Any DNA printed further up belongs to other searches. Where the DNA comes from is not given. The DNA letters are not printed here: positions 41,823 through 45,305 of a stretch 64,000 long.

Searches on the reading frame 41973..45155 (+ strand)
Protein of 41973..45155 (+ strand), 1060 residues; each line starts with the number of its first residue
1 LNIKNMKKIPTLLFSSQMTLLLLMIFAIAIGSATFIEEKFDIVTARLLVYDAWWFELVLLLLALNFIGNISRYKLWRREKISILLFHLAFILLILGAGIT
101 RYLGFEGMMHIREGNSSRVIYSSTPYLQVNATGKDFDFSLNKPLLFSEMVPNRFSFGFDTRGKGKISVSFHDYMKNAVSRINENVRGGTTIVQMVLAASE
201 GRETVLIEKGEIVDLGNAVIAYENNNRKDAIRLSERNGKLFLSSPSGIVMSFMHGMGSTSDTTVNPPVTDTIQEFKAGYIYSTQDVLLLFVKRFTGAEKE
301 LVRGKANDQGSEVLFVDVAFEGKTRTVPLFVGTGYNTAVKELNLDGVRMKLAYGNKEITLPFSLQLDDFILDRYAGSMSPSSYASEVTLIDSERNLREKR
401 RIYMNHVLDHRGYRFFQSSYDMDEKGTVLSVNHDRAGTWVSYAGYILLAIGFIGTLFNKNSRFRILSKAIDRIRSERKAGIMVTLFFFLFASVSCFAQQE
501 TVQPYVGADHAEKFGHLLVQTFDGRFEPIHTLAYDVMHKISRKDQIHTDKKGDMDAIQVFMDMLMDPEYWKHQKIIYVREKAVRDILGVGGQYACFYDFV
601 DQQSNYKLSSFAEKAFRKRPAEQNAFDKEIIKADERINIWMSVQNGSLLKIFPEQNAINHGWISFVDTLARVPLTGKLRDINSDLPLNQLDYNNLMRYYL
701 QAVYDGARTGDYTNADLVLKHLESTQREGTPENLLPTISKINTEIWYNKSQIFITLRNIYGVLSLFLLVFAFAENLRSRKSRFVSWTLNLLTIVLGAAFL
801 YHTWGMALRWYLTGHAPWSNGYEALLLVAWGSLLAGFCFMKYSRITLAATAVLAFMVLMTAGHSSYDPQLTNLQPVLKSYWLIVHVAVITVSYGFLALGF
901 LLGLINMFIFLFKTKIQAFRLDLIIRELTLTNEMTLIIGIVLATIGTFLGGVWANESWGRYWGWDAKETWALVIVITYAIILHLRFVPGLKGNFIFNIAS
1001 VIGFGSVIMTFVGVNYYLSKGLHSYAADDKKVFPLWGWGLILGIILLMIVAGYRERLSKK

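Call 22: search_protein_families(library=pfam, proteins=[window:41973-45155:+], max_evalue=0.001)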
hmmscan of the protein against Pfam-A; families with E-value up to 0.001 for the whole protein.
window:41973-45155:+ (1060 aa): 2 families
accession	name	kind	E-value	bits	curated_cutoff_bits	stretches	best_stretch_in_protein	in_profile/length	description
PF01578.25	Cytochrom_C_asm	-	6.4e-34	117.9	29.9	1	818-1018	1-208/212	Cytochrome C assembly protein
PF05140.19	ResB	-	1.7e-22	80.4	24.6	2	350-426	195-271/486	ResB-like family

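Call 50: search_protein_families(library=ncbifam, proteins=[window:41973-45155:+], max_evalue=0.01)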
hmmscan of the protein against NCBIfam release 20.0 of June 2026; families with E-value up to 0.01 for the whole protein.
window:41973-45155:+ (1060 aa): 2 families
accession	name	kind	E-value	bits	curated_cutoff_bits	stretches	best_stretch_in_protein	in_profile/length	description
TIGR03144.1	cytochr_II_ccsB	equivalog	3.9e-48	164.4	187.6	1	797-1026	4-252/252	c-type cytochrome biogenesis protein CcsB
TIGR01191.1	ccmC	subfamily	3.2e-05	23.9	186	1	915-988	31-105/184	heme ABC transporter permease CcmC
